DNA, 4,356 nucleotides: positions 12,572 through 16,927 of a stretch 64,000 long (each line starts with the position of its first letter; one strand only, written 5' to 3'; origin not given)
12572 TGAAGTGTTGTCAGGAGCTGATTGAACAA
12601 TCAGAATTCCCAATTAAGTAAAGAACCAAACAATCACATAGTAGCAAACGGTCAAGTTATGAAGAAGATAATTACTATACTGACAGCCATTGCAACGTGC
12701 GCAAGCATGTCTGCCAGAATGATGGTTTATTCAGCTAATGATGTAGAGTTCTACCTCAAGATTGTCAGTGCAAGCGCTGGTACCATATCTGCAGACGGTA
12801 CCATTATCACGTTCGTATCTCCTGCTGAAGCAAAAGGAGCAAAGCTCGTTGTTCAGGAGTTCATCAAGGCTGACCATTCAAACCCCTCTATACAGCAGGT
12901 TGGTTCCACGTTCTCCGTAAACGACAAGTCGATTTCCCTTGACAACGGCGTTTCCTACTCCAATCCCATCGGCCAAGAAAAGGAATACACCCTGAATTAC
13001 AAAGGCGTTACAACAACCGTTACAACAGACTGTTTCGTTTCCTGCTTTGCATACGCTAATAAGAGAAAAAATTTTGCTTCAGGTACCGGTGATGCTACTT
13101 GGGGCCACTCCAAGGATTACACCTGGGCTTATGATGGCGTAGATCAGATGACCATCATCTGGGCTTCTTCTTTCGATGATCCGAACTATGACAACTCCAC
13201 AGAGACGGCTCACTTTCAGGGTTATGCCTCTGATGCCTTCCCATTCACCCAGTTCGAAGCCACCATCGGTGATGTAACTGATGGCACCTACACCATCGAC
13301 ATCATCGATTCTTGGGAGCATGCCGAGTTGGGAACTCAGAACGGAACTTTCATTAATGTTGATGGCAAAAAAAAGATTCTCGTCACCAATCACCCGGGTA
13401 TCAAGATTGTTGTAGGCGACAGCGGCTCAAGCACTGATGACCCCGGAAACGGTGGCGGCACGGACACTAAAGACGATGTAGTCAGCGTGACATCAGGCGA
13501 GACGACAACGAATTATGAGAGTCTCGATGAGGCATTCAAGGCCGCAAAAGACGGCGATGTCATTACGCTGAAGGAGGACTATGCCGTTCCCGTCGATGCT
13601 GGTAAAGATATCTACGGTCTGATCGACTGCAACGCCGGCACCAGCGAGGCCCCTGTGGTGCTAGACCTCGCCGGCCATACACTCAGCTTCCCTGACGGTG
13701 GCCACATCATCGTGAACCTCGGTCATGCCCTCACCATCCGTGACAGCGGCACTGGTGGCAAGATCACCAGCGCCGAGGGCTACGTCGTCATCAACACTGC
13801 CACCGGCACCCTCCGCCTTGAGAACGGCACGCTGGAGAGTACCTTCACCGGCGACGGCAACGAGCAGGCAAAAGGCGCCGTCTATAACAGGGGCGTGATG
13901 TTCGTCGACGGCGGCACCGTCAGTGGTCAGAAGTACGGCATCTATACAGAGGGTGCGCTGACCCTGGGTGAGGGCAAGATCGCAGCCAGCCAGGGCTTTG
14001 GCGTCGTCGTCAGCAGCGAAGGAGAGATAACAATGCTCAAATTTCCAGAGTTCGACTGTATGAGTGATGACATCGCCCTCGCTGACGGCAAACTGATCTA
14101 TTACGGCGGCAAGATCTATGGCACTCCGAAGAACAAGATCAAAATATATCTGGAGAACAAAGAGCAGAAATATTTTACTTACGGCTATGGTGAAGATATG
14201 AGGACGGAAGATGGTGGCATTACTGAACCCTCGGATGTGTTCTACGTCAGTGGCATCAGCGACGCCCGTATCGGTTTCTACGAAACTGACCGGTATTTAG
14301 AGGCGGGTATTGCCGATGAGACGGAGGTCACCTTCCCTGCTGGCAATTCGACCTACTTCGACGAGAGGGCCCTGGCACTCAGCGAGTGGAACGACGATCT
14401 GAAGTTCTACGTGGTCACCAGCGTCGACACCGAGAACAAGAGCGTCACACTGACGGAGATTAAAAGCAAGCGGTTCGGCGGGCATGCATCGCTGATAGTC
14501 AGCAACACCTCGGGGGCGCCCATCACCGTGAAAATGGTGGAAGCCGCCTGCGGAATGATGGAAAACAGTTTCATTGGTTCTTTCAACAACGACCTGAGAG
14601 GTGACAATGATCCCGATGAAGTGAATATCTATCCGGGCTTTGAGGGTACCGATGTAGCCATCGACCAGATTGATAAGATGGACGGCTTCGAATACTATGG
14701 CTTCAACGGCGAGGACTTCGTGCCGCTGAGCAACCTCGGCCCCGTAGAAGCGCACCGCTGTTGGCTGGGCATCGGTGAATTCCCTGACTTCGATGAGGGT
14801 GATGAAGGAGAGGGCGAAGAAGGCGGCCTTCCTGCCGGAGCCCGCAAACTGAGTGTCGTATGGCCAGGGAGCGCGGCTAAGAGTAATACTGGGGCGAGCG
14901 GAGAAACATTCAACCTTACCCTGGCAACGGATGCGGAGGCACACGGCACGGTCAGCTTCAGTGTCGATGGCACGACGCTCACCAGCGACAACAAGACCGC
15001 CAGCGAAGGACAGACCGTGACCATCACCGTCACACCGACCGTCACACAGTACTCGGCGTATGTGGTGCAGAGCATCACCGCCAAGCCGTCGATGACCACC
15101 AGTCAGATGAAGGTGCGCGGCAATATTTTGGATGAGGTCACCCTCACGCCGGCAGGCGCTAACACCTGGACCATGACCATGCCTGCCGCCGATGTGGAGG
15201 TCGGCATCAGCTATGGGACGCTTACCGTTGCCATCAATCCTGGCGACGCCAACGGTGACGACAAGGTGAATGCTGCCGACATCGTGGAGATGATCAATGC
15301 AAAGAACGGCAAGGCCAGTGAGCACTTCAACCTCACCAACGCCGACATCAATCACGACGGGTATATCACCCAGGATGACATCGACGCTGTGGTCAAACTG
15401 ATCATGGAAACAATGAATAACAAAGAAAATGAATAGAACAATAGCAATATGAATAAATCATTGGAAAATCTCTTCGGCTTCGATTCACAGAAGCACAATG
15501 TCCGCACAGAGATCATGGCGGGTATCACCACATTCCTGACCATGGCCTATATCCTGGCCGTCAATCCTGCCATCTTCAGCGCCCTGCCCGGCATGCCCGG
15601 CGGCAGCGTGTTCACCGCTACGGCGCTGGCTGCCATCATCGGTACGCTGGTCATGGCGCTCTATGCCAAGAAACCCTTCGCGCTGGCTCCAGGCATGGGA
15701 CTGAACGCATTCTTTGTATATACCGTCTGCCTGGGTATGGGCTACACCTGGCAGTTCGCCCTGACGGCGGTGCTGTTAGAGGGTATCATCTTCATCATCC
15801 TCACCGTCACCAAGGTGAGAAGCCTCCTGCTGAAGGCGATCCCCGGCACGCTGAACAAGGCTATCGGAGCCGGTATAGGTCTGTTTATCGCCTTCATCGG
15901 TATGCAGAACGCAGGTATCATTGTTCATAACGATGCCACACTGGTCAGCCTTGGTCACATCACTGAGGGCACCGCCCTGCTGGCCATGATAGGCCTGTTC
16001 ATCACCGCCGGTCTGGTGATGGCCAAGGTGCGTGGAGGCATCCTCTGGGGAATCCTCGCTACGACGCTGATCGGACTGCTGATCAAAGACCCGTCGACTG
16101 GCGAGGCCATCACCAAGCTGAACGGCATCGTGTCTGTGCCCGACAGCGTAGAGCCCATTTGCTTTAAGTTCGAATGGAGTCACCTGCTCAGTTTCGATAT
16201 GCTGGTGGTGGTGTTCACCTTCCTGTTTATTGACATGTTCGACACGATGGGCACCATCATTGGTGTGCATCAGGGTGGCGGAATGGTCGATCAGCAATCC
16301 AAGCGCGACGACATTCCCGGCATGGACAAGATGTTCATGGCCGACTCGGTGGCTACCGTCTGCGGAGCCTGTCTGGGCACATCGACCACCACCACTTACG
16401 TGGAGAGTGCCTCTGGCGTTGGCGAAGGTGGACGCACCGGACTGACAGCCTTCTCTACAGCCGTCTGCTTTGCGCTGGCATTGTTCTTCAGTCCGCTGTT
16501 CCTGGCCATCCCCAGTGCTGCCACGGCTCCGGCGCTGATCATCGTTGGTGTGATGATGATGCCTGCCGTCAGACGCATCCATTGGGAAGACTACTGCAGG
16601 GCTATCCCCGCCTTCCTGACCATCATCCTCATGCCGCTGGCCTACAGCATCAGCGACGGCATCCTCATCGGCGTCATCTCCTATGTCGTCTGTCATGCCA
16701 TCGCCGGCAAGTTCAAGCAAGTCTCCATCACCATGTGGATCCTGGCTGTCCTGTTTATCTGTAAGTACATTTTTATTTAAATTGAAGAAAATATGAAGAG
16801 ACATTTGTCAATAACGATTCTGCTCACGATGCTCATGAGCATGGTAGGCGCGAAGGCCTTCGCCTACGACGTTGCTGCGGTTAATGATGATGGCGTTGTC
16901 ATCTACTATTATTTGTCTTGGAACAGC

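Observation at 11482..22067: Candidate cohesin-dockerin (scaffoldin-like) surface system in a Prevotella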

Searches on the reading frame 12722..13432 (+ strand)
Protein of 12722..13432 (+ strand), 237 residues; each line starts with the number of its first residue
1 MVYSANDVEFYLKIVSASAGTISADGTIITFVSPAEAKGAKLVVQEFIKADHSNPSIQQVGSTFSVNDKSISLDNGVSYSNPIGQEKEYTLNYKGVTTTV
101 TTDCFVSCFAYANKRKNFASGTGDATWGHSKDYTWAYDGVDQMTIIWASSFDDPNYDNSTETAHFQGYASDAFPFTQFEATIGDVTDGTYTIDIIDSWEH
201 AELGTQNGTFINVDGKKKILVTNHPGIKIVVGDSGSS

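Call 17: search_solved_structures(query=A3, max_evalue=10, show_alignments=2)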
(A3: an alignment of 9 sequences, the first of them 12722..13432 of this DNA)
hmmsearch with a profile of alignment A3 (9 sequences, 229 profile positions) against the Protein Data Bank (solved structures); distinct sequences matched with E-value up to 10: 1.
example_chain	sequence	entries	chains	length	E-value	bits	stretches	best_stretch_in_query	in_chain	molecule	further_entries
3fd0_A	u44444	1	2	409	0.83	12.5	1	88-150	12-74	putative cystathionine beta-lyase involved in aluminum resistance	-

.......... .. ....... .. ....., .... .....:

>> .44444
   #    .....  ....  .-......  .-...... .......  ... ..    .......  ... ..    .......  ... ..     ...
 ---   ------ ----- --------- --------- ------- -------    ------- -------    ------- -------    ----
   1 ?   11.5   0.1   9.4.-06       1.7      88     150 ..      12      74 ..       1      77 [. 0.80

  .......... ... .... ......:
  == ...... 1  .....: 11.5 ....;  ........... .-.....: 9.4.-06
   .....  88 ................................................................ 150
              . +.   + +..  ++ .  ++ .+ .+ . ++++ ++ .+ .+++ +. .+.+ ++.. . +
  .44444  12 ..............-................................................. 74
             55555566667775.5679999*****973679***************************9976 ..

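Call 23: predict_structure(alignment_id=A3)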
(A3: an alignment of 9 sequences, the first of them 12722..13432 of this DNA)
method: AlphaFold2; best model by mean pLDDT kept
length: 237 residues; sequences in the alignment: 9
mean_pLDDT: 81.3   pTM: 0.83
mean pLDDT of the five models: 81.3, 80.2, 78.5, 76.5, 75.0
residues with pLDDT >= 90: 84; 70-90: 97; 50-70: 50; < 50: 6
segments of 3 or more residues with pLDDT < 50: 159-161, 235-237
pLDDT, mean of each block of 10 residues (from residue 1): 74 96 97 97 91 69 95 86 84 73 82 68 73 86 82 53 57 86 97 89 82 75 92 62
secondary structure, 60 per line:
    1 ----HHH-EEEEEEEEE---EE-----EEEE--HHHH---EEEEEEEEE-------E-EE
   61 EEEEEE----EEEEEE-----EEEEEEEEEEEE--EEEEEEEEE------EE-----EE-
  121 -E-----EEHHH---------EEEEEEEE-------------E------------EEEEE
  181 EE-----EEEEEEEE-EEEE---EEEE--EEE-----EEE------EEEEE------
elements in order: E9-17 E28-31 H34-37 E41-49 E59-66 E71-76 E82-93 E96-104 E142-149 E176-182 E188-195 E197-200 E204-207 E210-212 E218-220 E227-231

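Call 26: fold_search(model_id=the predicted structure, library=pdb)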
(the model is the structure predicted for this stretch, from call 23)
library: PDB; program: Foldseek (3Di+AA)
matches with E <= 10: 1540; with E <= 0.001: 28
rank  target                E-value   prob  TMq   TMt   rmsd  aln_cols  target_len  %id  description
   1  5lxv_C                1.7e-06  1.00  0.47  0.61   6.6       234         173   11  Crystal structure of Ruminococcus flavefaciens scaffoldin C cohesin in complex with a dockerin from an uncharacterized (released 2016-10-19)
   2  5lxv_A                2.5e-06  1.00  0.46  0.61   6.8       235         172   11  Crystal structure of Ruminococcus flavefaciens scaffoldin C cohesin in complex with a dockerin from an uncharacterized (released 2016-10-19)
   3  6kgc_A                5.1e-05  1.00  0.44  0.68   6.5       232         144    9  Crystal structure of CaDoc0917(R49D)-CaCohA2 complex at pH 5.4 (released 2020-07-08)
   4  4p1x_F                5.4e-05  0.91  0.24  0.22  20.8       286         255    9  Crystal structure of staphylococcal LUK prepore (released 2014-10-01)
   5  2vn5_A                8.4e-05  1.00  0.41  0.64   6.9       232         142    6  The Clostridium cellulolyticum dockerin displays a dual binding mode for its cohesin partner (released 2008-05-20)
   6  4p1x_B                1.0e-04  0.84  0.23  0.22  19.2       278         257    9  Crystal structure of staphylococcal LUK prepore (released 2014-10-01)
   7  4p1x_H                1.5e-04  0.82  0.23  0.22  19.1       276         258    9  Crystal structure of staphylococcal LUK prepore (released 2014-10-01)
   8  1g1k_A                2.1e-04  1.00  0.42  0.65   6.7       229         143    7  COHESIN MODULE FROM THE CELLULOSOME OF CLOSTRIDIUM CELLULOLYTICUM (released 2000-11-22)
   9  6kgf_C                2.4e-04  1.00  0.41  0.63   8.9       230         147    7  Crystal structure of CaDoc0917(R16D)-CaCohA2 complex at pH 8.2 (released 2020-07-08)
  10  1t5r_F                2.8e-04  0.89  0.26  0.23  17.6       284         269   10  STRUCTURE OF THE PANTON-VALENTINE LEUCOCIDIN S COMPONENT FROM STAPHYLOCOCCUS AUREUS (released 2004-08-24)
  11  4iu3_A                3.3e-04  1.00  0.37  0.42   8.9       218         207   10  Cohesin-dockerin -X domain complex from Ruminococcus flavefacience (released 2013-04-24)
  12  8gz7_A                3.5e-04  0.75  0.23  0.21  20.5       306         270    9  Octahedral supramolecular assembly of the bicomponent gamma-hemolysin octameric pore complexes from Staphylococcus aur (released 2023-03-22)
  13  6kgd_A                3.7e-04  1.00  0.46  0.70   5.2       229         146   10  Crystal structure of CaDoc0917(R49D)-CaCohA2 complex at pH 8.0 (released 2020-07-08)
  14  8ajy_A                4.3e-04  1.00  0.37  0.43  10.2       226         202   10  Ruminococcus flavefaciens Cohesin-Dockerin structure: dockerin from ScaH adaptor scaffoldin in complex with the cohesi (released 2022-11-02)
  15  6kge_A                4.6e-04  1.00  0.43  0.68   6.4       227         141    8  Crystal structure of CaDoc0917(R16D)-CaCohA2 complex at pH 5.5 (released 2020-07-08)
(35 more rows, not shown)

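Call 32: find_related_loci(query=A3, collection=genome_contigs, flank=6000)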
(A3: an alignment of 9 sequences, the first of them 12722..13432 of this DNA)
Query A3 (237 aa) in genome_contigs; peptide patterns used: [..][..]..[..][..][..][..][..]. (x = any residue, [..] = any of these).
68 stretches matched a pattern; 18 encode a relative of the query (tblastn E <= 1e-3); 18 distinct loci.
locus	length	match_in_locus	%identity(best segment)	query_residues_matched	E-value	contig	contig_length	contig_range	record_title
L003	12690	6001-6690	79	1-234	1e-121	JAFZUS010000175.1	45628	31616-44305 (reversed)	MAG: Prevotella sp. isolate RGIG8115 Water_buffalos_Rumen-3__c1533889, whole genome shotgun sequence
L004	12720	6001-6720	64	2-237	5e-95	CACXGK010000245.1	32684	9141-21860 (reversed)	MAG: uncultured Ruminococcus sp. isolate RUG11230 genome assembly, contig: RUG11230_asm_245, whole genome shotgun sequen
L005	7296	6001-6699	47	5-237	2e-54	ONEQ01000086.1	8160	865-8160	uncultured Clostridiales bacterium isolate RUG235 genome assembly, contig: scaffold_11003, whole genome shotgun sequence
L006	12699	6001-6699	44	3-233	3e-45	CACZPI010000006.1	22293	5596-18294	MAG: uncultured Ruminococcus sp. isolate RUG12829 genome assembly, contig: RUG12829_asm_6, whole genome shotgun sequence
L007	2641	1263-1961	37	3-234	3e-40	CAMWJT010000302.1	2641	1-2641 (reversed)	MAG TPA_asm: uncultured Ruminococcus sp. isolate SRR14411268_bin.4_metawrap_v1.3_MAG genome assembly, contig: NODE.6314_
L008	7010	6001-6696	38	3-233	5e-40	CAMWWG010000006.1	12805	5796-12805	MAG TPA_asm: uncultured Ruminococcus sp. isolate SRR14411334_bin.2_metawrap_v1.3_MAG genome assembly, contig: NODE.338_l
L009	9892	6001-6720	39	3-234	3e-39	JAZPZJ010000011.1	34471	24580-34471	MAG: Oscillospiraceae bacterium isolate T1900044645_TS20190111.MAGScoT_cleanbin_000033 SGB_1343_k141_979300, whole genom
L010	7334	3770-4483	37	1-236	7e-38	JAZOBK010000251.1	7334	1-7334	MAG: Oscillospiraceae bacterium isolate T1900044758_TS20190224.MAGScoT_cleanbin_000042 SGB_2325_k141_3028153, whole geno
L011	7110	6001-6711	38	1-235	2e-37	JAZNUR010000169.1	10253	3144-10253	MAG: Oscillospiraceae bacterium isolate T1900044796_TS20190262.MAGScoT_cleanbin_000018 SGB_2681_k141_1656734, whole geno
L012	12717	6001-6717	36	1-237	1e-36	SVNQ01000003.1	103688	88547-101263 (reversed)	MAG: Ruminococcus sp. isolate SIG543 NODE_4776_length_103688_cov_1.994052, whole genome shotgun sequence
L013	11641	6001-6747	35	2-232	1e-29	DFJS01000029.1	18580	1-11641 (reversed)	MAG TPA_asm: Ruminococcus sp. UBA3665 UBA3665_contig_69931, whole genome shotgun sequence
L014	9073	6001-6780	33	1-235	7e-30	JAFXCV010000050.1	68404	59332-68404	MAG: Oscillospiraceae bacterium isolate RGIG6299 Sheep_Rectum-3__c946220, whole genome shotgun sequence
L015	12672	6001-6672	35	21-234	1e-29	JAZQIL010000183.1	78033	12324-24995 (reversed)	MAG: Oscillospiraceae bacterium isolate T1900044625_TS20190091.MAGScoT_cleanbin_000006 SGB_928_k141_4467, whole genome s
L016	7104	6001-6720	66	2-233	3e-99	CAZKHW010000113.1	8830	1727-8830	MAG TPA_asm: uncultured Ruminococcus sp. isolate SRP199465_co2_654 genome assembly, contig: NODE_25055_length_8830_cov_5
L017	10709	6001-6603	35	2-198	6e-25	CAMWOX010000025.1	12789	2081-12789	MAG TPA_asm: uncultured Ruminococcus sp. isolate SRR14411296_bin.5_metawrap_v1.3_MAG genome assembly, contig: NODE.174_l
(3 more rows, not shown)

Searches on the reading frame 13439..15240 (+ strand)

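Call 75: search_solved_structures(query=window:13439-15240:+, max_evalue=1)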
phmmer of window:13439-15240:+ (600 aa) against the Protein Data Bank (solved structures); distinct sequences matched with E-value up to 1: 2.
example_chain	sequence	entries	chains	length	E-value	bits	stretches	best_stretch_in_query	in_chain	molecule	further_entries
3r1w_A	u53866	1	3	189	0.035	15.8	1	213-264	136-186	carbonic anhydrase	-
3t0p_A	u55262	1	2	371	0.42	12.2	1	290-402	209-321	DNA polymerase III, beta subunit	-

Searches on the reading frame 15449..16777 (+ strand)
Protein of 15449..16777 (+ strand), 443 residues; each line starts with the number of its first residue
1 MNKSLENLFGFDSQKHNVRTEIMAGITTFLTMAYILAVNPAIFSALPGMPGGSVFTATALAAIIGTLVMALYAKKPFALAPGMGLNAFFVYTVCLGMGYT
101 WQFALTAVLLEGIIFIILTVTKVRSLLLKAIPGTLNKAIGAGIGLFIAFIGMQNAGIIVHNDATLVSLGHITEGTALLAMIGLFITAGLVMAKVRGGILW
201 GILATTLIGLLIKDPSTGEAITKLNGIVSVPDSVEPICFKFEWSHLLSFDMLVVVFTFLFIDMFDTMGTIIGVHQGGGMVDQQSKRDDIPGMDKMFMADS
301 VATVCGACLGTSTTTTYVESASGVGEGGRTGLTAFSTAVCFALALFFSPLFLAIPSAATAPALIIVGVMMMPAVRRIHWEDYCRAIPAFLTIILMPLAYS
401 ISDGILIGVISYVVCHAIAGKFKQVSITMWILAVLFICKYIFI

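Call 3: search_protein_families(library=pfam, proteins=[window:15449-16777:+], max_evalue=0.1)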
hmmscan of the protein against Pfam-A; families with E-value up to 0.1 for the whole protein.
window:15449-16777:+ (443 aa): 1 family
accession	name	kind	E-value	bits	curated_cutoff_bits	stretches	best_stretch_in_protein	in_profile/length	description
PF00860.26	Xan_ur_permease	-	8.1e-48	163.5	27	1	20-404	2-386/389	Permease family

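Call 54: find_encoding_contigs(protein=window:15449-16777:+, flank=8000, max_places=8)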
Protein window:15449-16777:+ (443 aa): 15 contigs read that carry it; 8 places shown.
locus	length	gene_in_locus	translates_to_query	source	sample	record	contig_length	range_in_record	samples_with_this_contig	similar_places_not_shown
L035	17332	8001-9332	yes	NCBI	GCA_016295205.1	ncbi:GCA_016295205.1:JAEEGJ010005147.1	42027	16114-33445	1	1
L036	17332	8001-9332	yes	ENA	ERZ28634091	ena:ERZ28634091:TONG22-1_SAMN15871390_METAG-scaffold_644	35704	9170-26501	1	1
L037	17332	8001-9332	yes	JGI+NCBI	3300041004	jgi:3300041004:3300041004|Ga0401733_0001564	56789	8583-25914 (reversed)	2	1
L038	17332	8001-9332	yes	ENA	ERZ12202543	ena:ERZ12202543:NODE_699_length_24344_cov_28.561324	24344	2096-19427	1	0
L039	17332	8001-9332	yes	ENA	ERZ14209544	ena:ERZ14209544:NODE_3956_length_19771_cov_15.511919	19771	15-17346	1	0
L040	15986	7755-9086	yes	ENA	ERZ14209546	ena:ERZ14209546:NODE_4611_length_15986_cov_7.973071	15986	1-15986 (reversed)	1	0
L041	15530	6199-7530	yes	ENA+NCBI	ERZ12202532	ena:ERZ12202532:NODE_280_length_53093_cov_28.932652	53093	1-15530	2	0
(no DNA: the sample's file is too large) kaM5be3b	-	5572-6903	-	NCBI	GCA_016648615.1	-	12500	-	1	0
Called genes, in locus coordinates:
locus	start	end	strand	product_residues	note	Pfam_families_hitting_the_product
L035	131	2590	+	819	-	PF13734:Inhibitor_I69, PF01640:Peptidase_C10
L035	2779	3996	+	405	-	PF00375:SDF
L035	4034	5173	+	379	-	PF00404:Dockerin_1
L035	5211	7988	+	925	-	PF00404:Dockerin_1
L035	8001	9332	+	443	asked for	PF00860:Xan_ur_permease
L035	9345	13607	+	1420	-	PF13306:LRR_5, PF13855:LRR_8 (faint), PF12799:LRR_4 (faint), PF13306:LRR_5, PF00404:Dockerin_1 (weak), PF13306:LRR_5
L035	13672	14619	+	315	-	PF13306:LRR_5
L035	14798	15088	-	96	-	PF05258:DciA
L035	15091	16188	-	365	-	PF02463:SMC_N, PF13175:AAA_15, PF13476:AAA_23, PF13304:AAA_21 (weak)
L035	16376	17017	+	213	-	PF00515:TPR_1 (faint), PF07719:TPR_2 (faint), PF09976:TPR_21, PF12895:ANAPC3 (faint), PF13424:TPR_12 (faint), PF17874:TPR_MalT (faint), PF21545:T7SS_EccA1_N (weak), PF14559:TPR_19 (weak), +7 more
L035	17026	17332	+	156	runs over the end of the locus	PF00885:DMRL_synthase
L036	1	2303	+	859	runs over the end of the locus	PF08800:BT4734-like_N (faint)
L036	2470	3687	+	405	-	PF00375:SDF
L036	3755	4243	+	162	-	PF00404:Dockerin_1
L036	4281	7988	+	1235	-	PF00404:Dockerin_1 (weak)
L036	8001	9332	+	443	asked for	PF00860:Xan_ur_permease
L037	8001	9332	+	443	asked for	PF00860:Xan_ur_permease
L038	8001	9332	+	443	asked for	PF00860:Xan_ur_permease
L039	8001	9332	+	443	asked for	PF00860:Xan_ur_permease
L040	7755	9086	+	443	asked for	PF00860:Xan_ur_permease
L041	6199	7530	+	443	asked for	PF00860:Xan_ur_permease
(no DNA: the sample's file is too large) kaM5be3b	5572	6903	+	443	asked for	PF00860:Xan_ur_permease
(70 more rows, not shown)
